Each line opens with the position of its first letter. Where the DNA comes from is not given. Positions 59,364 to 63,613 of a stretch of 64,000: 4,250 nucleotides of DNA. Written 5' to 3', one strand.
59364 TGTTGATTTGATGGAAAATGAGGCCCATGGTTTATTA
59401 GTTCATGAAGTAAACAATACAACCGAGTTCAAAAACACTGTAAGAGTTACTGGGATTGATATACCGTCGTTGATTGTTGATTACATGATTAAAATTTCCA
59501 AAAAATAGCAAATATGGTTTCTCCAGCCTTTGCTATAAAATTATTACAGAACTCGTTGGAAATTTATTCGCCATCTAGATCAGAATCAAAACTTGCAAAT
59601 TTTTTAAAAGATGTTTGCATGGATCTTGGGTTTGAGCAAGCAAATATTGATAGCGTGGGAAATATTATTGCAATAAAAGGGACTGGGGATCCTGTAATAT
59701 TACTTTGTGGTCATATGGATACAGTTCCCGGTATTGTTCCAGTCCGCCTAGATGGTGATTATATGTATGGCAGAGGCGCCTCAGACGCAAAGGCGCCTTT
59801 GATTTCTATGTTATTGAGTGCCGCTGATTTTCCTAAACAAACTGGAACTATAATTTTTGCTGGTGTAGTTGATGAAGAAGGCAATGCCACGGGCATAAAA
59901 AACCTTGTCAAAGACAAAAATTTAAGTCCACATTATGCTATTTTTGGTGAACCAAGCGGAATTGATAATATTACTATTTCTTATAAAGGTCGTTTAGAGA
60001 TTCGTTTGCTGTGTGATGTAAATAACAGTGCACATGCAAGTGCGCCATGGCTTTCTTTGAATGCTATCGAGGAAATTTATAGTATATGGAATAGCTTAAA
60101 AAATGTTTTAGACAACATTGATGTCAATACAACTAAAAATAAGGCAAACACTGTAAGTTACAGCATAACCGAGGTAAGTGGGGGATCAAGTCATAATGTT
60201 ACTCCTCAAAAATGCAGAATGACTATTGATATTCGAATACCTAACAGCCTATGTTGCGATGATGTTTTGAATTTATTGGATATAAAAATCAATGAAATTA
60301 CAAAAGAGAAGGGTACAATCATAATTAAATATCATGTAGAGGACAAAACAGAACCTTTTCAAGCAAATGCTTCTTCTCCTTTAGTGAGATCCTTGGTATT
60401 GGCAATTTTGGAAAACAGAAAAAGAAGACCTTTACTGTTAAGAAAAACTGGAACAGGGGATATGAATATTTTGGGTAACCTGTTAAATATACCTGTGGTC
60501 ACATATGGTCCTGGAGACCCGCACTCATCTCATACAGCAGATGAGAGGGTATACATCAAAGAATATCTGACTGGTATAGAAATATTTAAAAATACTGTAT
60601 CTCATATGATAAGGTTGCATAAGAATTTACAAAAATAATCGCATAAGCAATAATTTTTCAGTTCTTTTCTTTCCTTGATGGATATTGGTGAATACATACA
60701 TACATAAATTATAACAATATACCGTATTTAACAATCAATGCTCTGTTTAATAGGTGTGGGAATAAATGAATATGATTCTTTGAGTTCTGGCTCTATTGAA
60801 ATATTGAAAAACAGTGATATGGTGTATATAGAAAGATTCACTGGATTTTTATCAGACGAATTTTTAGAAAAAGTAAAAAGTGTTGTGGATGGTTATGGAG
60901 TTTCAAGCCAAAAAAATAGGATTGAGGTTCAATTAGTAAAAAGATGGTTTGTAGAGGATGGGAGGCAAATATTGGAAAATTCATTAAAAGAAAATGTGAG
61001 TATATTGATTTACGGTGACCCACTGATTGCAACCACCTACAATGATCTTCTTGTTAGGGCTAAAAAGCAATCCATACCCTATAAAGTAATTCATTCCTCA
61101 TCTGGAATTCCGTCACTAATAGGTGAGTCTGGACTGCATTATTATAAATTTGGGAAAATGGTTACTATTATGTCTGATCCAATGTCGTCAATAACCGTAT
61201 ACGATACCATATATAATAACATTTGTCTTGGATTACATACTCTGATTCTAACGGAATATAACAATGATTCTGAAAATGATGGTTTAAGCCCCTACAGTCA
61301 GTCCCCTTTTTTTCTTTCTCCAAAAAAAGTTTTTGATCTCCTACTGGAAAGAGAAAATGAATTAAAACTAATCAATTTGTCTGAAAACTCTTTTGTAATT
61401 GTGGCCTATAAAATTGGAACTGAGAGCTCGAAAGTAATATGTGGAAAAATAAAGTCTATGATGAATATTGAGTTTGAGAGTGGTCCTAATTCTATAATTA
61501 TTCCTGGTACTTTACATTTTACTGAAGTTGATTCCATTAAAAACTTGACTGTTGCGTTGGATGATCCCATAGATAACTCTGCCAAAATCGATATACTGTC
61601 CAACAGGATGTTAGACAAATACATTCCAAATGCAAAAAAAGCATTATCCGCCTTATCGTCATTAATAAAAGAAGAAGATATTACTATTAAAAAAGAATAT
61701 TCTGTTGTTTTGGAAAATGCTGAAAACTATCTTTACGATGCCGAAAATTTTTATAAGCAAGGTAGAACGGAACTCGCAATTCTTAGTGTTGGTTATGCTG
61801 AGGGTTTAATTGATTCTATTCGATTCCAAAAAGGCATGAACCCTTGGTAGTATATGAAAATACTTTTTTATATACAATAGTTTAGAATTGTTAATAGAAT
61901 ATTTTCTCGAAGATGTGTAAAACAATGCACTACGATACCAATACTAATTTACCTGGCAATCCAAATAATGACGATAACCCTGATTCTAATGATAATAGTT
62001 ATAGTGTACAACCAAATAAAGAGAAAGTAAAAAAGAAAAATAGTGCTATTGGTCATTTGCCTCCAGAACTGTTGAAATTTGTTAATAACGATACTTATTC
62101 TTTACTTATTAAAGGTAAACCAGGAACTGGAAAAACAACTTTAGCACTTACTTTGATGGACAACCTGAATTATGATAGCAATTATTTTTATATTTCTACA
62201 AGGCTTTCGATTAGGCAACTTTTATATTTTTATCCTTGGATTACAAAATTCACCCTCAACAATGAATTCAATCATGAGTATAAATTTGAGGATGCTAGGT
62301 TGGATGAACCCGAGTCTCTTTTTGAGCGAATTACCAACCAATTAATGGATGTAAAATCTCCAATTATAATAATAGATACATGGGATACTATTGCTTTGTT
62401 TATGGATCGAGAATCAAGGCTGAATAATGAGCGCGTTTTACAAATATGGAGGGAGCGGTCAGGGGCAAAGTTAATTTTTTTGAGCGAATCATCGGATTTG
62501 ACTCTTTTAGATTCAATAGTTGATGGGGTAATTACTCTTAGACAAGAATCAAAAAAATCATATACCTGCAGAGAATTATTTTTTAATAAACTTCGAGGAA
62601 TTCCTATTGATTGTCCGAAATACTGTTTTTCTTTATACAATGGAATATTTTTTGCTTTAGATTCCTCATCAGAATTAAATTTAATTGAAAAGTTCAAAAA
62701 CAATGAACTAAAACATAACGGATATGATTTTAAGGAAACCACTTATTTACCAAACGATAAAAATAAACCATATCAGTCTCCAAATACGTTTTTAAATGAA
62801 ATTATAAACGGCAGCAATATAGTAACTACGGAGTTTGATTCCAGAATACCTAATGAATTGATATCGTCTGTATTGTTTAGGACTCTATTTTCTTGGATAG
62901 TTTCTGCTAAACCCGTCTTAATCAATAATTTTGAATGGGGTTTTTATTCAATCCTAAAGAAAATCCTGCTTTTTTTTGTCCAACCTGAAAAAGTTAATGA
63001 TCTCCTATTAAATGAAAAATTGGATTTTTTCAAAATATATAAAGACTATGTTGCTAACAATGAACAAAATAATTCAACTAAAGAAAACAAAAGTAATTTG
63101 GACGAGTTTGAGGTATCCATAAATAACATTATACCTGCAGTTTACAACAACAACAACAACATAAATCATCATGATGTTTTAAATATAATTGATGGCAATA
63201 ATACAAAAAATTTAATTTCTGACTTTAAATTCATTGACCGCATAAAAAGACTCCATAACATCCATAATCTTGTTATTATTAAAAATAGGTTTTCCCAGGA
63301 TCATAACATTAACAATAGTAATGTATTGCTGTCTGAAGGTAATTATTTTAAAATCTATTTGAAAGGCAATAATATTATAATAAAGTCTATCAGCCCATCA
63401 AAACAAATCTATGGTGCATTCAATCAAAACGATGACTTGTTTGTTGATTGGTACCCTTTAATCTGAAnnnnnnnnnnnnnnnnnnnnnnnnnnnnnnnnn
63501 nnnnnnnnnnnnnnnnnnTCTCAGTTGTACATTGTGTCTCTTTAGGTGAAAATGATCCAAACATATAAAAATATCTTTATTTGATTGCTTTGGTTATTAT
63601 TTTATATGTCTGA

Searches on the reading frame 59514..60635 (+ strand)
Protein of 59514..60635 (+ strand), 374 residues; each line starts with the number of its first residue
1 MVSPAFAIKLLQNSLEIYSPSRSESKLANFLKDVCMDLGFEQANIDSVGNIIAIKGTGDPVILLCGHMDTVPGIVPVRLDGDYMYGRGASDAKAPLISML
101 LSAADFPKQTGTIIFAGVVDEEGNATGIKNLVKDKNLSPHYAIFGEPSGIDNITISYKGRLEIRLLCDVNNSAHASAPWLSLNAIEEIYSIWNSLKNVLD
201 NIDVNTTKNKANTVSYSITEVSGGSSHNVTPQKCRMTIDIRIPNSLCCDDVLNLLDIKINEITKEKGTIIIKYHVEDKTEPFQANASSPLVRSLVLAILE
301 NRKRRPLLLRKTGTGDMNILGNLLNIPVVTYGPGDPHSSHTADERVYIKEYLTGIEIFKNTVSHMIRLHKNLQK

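Call 3: search_protein_families(library=ncbifam, proteins=[window:59514-60635:+])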
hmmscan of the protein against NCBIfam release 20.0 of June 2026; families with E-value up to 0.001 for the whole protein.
window:59514-60635:+ (374 aa): 51 families (the best 25 are shown)
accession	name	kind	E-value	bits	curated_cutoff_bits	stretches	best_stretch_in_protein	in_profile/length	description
TIGR01902.1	dapE-lys-deAc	subfamily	8.7e-85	285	163.1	1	9-364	1-336/340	N-acetyl-ornithine/N-acetyl-lysine deacetylase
NF003367.0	PRK04443.1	equivalog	4e-84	282.9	363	1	7-365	9-345/349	[LysW]-lysine hydrolase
NF001747.0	PRK00466.1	equivalog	5.7e-66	222.7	288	1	7-365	12-342/346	N-acetyl-lysine deacetylase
TIGR01910.1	DapE-ArgE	subfamily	6.6e-47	160.5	217.6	1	8-355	1-371/373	ArgE/DapE family deacylase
NF006365.0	PRK08588.1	subfamily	6.2e-42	144.3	289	1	7-365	9-380/383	succinyl-diaminopimelate desuccinylase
NF009555.0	PRK13004.1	equivalog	1e-37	130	321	1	8-365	18-395/399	YgeY family selenium metabolism-linked hydrolase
NF006399.0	PRK08651.1-2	equivalog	4.5e-36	124.7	381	1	22-361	25-400/405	succinyl-diaminopimelate desuccinylase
NF006400.0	PRK08651.1-3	equivalog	1.2e-35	123.1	374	1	52-365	76-406/410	succinyl-diaminopimelate desuccinylase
TIGR01900.1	dapE-gram_pos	equivalog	1.6e-35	122.7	304.2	1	8-359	6-347/351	succinyl-diaminopimelate desuccinylase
NF006404.0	PRK08652.1-2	equivalog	2.6e-32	112.1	348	1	7-358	3-321/332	acetylornithine deacetylase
NF006402.0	PRK08651.1-5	equivalog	1.1e-30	106.9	369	1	25-365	22-367/369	succinyl-diaminopimelate desuccinylase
NF009557.0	PRK13009.1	equivalog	4e-30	105.2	284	1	8-366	6-375/377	succinyl-diaminopimelate desuccinylase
TIGR03526.1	selenium_YgeY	hypoth_equivalog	1.5e-29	103.1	321.5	1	8-357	16-385/395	YgeY family selenium metabolism-linked hydrolase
TIGR01892.1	AcOrn-deacetyl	equivalog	2.9e-29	102.3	297.7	1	22-358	15-361/365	acetylornithine deacetylase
NF003474.0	PRK05111.1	equivalog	3.4e-28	98.6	460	1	25-365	33-380/383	acetylornithine deacetylase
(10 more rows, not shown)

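Call 4: search_protein_families(library=pfam, proteins=[window:59514-60635:+])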
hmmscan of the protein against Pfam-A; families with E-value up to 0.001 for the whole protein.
window:59514-60635:+ (374 aa): 3 families
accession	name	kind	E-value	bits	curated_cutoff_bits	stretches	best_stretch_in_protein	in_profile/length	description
PF01546.33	Peptidase_M20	-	1e-25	91.3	24.6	1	63-363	1-205/206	Peptidase family M20/M25/M40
PF07687.19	M20_dimer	-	9.1e-11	42.1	21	1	171-261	16-101/107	Peptidase dimerisation domain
PF04389.22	Peptidase_M28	-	0.00038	20.7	21.3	1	53-136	5-82/193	Peptidase family M28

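Call 50: search_solved_structures(query=window:59514-60635:+, show_alignments=1, max_evalue=1e-10)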
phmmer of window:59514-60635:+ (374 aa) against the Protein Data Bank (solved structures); distinct sequences matched with E-value up to 1e-10: 9.
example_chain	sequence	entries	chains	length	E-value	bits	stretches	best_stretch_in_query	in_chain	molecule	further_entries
5xoy_A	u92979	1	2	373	8e-49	169.4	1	8-369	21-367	[LysW]-lysine hydrolase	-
4q7a_A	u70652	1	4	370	1.5e-36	129.1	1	9-355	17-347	N-acetyl-ornithine/N-acetyl-lysine deacetylase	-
7uoi_A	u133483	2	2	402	2.1e-17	66.1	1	8-361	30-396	succinyl-diaminopimelate desuccinylase | Probable succinyl-diaminopimelate desuccinylase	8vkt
3ct9_A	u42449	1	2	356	8e-16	60.9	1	5-248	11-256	Acetylornithine deacetylase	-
3tx8_A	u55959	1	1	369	2e-15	59.5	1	8-359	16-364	Succinyl-diaminopimelate desuccinylase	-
7rsf_A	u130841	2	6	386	2.1e-12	49.6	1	23-260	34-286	Acetylornithine deacetylase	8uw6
1cg2_A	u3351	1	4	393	3e-12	49.1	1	25-257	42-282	CARBOXYPEPTIDASE G2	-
6xj5_A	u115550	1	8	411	5.1e-12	48.3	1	25-257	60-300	Carboxypeptidase G2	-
7m6u_A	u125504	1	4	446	5.7e-11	44.9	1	50-257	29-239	Carboxypeptidase G2 circular permuation pro-domain fusion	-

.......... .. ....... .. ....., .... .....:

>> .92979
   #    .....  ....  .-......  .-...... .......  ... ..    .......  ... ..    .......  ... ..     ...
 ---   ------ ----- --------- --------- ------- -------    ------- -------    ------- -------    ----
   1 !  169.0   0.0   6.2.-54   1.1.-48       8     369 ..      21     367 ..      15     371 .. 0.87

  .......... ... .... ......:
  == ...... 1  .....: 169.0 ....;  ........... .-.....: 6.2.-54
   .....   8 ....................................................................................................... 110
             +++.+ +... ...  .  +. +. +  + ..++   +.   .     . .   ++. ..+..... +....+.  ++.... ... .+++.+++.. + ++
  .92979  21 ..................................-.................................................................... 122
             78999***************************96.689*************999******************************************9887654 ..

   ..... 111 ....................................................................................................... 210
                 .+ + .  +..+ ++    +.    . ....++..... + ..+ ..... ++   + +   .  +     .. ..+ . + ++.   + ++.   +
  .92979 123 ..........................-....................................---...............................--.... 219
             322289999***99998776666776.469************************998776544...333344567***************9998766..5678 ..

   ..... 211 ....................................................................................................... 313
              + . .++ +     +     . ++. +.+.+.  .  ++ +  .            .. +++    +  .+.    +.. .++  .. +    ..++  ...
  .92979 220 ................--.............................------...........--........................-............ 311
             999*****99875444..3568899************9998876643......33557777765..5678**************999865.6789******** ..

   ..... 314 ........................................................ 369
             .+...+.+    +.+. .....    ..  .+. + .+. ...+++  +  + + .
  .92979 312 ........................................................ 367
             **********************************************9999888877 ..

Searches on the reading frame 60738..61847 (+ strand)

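Call 45: search_protein_families(library=pfam, proteins=[window:60738-61847:+], max_evalue=0.001)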
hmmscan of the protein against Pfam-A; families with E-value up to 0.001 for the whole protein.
window:60738-61847:+ (370 aa): 2 families
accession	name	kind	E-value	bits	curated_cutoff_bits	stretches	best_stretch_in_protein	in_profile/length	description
PF04010.18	DUF357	-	4.5e-15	55.8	29.4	1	294-364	1-70/73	Protein of unknown function (DUF357)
PF00590.25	TP_methylase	-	4.3e-10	40.3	27.8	1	1-173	1-167/212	Tetrapyrrole (Corrin/Porphyrin) Methylases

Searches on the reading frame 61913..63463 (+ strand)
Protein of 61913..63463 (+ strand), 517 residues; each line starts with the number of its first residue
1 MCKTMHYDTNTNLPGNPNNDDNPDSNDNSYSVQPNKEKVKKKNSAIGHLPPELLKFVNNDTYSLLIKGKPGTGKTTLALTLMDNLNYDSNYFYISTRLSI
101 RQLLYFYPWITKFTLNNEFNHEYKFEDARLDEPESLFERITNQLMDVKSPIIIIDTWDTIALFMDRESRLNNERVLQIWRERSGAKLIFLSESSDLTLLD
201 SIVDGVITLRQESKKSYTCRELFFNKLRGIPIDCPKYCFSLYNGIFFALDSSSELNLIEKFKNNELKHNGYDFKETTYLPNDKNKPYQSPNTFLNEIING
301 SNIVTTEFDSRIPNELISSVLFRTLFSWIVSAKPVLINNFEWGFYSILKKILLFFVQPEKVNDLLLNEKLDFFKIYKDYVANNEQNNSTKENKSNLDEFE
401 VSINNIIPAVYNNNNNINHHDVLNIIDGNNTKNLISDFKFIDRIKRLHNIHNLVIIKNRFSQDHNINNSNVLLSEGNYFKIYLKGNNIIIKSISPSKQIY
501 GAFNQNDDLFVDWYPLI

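Call 45: search_protein_families(library=pfam, proteins=[window:61913-63463:+], max_evalue=0.001)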
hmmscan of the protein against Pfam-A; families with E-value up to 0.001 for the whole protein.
window:61913-63463:+ (517 aa): 8 families
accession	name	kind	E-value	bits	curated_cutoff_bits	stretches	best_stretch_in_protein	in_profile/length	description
PF07088.17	GvpD_P-loop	-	5.7e-14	52.9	24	1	56-222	5-186/189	GvpD gas vesicle protein, P-loop domain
PF06745.19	ATPase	-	1e-08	35.3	26.6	1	63-243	21-221/231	KaiC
PF13401.12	AAA_22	-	2.3e-07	31.6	27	1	61-171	5-102/130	AAA domain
PF24883.2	NPHP3_N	-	3e-05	24.7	24.8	1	60-97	21-61/164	Nephrocystin 3, N-terminal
PF13191.12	AAA_16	-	0.00012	23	32.6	1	63-120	26-80/167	AAA ATPase domain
PF00004.35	AAA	-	0.00014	22.8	21.2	1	64-164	1-73/131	ATPase family associated with various cellular activities (AAA)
PF20720.3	nSTAND3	-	0.00017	21.8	27.2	1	63-160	19-114/155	Novel STAND NTPase 3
PF07728.20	AAA_5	-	0.00069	20.1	22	0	64-105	2-44/139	AAA domain (dynein-related subfamily)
